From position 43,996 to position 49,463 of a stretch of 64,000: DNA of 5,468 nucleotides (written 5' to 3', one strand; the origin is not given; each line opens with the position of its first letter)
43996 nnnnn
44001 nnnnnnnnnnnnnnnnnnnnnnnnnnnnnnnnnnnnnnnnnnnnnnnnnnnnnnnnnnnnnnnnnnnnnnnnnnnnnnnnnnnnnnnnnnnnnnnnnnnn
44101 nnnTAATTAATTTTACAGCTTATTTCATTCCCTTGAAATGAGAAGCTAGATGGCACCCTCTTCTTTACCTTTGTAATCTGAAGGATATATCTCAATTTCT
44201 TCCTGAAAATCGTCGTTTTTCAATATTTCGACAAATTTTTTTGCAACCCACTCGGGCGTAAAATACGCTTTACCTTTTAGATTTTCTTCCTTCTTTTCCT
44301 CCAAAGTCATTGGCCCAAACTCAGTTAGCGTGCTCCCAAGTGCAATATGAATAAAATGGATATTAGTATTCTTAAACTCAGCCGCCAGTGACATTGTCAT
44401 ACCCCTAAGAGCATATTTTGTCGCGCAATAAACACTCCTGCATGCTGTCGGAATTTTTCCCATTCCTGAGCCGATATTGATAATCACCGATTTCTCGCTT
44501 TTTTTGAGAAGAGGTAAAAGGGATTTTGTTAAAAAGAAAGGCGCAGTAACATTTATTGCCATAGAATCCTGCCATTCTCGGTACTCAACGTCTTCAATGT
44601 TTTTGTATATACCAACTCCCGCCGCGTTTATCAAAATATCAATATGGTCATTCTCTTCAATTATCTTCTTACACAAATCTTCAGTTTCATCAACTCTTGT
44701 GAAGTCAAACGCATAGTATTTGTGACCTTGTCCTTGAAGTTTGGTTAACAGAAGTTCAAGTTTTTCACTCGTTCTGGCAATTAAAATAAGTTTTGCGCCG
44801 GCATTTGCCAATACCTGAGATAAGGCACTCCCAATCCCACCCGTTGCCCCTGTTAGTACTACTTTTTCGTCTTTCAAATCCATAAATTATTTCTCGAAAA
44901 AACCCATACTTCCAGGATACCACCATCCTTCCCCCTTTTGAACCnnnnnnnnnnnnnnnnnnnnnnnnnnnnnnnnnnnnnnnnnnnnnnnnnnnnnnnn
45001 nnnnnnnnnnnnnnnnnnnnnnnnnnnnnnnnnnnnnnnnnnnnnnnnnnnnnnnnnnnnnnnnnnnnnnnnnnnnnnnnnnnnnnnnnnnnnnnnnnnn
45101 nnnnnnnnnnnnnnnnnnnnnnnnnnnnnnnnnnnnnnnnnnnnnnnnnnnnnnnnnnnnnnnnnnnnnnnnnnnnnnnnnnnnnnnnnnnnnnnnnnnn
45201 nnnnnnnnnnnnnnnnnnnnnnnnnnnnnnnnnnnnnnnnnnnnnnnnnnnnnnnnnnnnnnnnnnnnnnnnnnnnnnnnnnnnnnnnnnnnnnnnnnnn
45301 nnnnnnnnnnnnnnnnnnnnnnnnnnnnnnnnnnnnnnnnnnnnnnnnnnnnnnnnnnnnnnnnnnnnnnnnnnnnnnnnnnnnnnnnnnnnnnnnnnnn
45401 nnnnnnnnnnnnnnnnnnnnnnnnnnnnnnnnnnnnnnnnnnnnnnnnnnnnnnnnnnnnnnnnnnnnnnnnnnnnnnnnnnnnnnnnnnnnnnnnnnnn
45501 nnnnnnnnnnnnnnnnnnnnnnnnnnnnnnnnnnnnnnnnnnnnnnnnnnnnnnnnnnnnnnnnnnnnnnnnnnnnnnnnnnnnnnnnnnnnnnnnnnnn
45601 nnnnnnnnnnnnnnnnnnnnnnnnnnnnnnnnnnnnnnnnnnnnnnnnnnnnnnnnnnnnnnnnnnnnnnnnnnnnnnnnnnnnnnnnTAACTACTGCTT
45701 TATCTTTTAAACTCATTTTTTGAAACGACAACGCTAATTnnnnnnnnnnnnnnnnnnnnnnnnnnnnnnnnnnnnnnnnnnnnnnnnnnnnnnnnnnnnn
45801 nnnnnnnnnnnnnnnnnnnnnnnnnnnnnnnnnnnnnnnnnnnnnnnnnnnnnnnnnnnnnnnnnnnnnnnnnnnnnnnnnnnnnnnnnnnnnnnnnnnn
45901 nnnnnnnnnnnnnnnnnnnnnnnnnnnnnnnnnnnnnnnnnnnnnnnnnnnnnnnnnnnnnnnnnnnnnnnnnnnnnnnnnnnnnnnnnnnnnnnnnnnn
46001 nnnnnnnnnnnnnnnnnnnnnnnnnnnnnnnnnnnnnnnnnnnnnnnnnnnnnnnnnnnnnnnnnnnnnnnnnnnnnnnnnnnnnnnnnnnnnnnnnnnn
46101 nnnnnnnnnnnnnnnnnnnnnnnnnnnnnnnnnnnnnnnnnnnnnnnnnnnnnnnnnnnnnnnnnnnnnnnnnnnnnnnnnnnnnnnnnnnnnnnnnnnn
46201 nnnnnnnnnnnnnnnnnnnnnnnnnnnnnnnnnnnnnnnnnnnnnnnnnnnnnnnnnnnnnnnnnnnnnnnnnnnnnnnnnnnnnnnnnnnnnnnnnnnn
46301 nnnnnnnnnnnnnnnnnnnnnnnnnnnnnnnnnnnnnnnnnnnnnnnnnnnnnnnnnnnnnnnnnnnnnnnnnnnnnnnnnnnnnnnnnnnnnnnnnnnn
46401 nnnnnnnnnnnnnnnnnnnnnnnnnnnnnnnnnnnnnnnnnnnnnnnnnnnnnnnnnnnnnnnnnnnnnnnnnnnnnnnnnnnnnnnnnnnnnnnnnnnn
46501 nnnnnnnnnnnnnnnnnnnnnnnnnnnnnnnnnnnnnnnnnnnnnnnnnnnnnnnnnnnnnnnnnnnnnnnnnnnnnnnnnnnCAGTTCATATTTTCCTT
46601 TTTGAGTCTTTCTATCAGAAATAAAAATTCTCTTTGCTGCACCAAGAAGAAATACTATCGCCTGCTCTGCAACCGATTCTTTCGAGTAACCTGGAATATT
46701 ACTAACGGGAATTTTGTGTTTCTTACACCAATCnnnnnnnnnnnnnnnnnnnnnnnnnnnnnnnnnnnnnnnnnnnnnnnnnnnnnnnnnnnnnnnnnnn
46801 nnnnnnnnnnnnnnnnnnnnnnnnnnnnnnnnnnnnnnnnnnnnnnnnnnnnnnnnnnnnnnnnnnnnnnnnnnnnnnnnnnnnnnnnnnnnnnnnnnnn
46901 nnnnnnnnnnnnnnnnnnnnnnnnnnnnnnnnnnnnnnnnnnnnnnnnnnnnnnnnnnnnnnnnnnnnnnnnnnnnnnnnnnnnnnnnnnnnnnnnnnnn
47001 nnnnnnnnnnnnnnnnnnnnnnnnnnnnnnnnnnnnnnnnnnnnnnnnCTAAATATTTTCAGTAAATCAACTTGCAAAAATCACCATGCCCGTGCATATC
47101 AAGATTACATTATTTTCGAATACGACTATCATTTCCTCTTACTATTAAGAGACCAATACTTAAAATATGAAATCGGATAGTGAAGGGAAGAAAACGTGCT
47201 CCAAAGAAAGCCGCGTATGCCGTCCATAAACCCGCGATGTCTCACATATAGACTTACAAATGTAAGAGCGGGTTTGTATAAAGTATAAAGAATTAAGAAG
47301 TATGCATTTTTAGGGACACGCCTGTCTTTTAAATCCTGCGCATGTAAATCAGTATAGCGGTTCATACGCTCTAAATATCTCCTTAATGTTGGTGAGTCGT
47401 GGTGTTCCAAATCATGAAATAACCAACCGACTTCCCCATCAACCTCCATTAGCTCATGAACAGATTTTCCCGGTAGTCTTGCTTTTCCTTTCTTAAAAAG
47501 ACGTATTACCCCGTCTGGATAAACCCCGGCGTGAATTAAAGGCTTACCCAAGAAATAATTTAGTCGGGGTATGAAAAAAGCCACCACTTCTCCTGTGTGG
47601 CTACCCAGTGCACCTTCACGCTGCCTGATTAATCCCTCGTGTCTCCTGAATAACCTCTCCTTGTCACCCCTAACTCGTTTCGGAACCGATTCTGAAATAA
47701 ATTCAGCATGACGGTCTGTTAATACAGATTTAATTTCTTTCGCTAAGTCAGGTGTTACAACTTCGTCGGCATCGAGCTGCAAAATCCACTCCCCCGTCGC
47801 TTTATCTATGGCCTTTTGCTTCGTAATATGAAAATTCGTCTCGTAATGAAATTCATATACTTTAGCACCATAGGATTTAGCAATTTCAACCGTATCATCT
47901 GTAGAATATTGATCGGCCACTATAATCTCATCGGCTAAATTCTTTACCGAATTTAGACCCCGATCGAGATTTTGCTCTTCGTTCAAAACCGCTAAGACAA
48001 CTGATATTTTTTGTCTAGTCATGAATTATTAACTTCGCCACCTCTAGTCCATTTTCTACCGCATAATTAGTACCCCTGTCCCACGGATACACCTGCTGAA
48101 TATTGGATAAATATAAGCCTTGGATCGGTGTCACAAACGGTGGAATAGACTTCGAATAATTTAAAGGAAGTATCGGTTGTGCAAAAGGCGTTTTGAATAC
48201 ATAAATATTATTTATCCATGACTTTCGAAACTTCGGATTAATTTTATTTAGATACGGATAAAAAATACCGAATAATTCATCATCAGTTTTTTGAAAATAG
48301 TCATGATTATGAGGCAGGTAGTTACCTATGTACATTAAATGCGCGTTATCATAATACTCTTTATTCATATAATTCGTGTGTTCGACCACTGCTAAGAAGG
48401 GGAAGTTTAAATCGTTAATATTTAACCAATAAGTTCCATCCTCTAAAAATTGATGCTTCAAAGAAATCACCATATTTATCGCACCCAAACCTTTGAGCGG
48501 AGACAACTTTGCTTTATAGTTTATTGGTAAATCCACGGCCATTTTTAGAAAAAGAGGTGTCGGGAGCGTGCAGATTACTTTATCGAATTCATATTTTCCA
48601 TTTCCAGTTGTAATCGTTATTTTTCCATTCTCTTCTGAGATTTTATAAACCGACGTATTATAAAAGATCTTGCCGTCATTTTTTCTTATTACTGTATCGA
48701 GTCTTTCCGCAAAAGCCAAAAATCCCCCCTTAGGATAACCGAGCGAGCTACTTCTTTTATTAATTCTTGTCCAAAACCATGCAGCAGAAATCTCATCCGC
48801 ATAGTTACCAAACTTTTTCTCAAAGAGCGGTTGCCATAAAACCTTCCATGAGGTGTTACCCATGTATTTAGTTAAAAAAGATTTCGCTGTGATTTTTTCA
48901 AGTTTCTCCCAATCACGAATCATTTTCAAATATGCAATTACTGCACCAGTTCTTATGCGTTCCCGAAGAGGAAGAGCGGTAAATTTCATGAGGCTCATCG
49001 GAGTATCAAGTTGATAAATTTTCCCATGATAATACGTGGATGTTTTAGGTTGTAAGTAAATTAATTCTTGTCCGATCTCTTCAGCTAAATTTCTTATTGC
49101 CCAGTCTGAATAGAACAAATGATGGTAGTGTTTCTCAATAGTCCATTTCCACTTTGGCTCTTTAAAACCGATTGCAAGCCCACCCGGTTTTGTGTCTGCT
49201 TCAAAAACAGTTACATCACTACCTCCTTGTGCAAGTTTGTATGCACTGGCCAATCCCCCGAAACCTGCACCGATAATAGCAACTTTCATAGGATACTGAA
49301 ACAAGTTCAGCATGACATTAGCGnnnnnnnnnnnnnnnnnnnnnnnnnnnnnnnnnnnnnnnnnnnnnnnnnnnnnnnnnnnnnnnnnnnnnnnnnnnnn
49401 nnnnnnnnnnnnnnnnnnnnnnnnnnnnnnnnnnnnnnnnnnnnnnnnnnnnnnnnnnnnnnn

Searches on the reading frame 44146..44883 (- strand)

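Call 42: search_protein_families(library=pfam, proteins=[window:44146-44883:-], max_evalue=0.001)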
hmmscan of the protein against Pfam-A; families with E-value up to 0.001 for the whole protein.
window:44146-44883:- (245 aa): 9 families
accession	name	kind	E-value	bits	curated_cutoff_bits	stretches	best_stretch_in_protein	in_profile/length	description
PF00106.31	adh_short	-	9.2e-48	162.7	26.6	1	7-190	2-187/195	short chain dehydrogenase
PF13561.12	adh_short_C2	-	1.3e-28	100.6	27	1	12-193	1-184/236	Enoyl-(Acyl carrier protein) reductase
PF08659.16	KR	-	1.1e-12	48.6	22.6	1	8-163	3-160/180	KR domain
PF01370.27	Epimerase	-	6.9e-08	32.6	20.9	1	8-96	1-80/240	NAD dependent epimerase/dehydratase family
PF23441.1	SDR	-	6.7e-06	26.1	27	1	69-180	82-191/258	SDR-like rossmann domain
PF08643.16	DUF1776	-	7.4e-06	26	25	1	96-184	108-198/294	Fungal family of unknown function (DUF1776)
PF02719.21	Polysacc_synt_2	-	2.9e-05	23.8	20.2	1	8-186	1-172/293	Polysaccharide biosynthesis protein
PF03435.24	Sacchrp_dh_NADP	-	3.3e-05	24.6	25.1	0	8-88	1-76/129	Saccharopine dehydrogenase NADP binding domain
PF04127.22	DFP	-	0.0009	19.5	22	0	13-102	27-104/186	DNA/pantothenate metabolism flavoprotein C-terminal domain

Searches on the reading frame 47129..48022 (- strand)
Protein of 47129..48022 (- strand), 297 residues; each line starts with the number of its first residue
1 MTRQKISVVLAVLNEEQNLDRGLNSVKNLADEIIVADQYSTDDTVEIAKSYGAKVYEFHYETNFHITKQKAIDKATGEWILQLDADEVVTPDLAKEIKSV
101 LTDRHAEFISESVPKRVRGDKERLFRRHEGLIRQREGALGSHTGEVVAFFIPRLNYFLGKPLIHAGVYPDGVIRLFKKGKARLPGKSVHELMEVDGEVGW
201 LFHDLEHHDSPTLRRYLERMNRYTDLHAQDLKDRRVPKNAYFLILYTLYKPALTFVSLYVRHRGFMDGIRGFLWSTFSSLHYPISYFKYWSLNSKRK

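Call 81: search_protein_families(library=pfam, proteins=[window:47129-48022:-], max_evalue=0.001)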
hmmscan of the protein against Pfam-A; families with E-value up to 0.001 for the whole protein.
window:47129-48022:- (297 aa): 3 families
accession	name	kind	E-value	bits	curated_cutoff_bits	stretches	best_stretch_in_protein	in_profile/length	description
PF00535.33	Glycos_transf_2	-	3.7e-20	73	23.3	1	7-122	1-124/168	Glycosyl transferase family 2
PF13704.12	Glyco_tranf_2_4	-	9.9e-05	23.2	27.5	1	14-93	2-88/98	Glycosyl transferase family 2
PF10111.15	Glyco_tranf_2_2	-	0.00077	19.5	27.3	0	7-102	1-107/276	Glycosyltransferase like family 2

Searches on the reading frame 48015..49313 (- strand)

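Call 81: search_protein_families(library=pfam, proteins=[window:48015-49313:-], max_evalue=0.001)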
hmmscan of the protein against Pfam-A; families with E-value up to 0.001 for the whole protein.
window:48015-49313:- (432 aa): 8 families
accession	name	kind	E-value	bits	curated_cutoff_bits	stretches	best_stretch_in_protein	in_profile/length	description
PF01593.30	Amino_oxidase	-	1.4e-24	87.7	19.8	1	19-429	2-442/443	Flavin containing amine oxidoreductase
PF01266.30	DAO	-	4e-10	40.2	27.9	1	10-44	1-35/353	FAD dependent oxidoreductase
PF13450.12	NAD_binding_8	-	1.5e-09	38.4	21.9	1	13-66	1-54/68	NAD(P)-binding Rossmann-like domain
PF07992.20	Pyr_redox_2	-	6e-07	29.6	26.1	1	9-44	1-37/291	Pyridine nucleotide-disulphide oxidoreductase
PF13738.12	Pyr_redox_3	-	4.2e-05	23.4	30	0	201-248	83-130/305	Pyridine nucleotide-disulphide oxidoreductase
PF03486.20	HI0933_like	-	6.7e-05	22.9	50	0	10-44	2-36/244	HI0933-like protein Rossmann domain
PF00070.33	Pyr_redox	-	0.00011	23.1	22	0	10-43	1-34/82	Pyridine nucleotide-disulphide oxidoreductase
PF00890.30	FAD_binding_2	-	0.00018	21.3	20.4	1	11-44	2-35/414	FAD binding domain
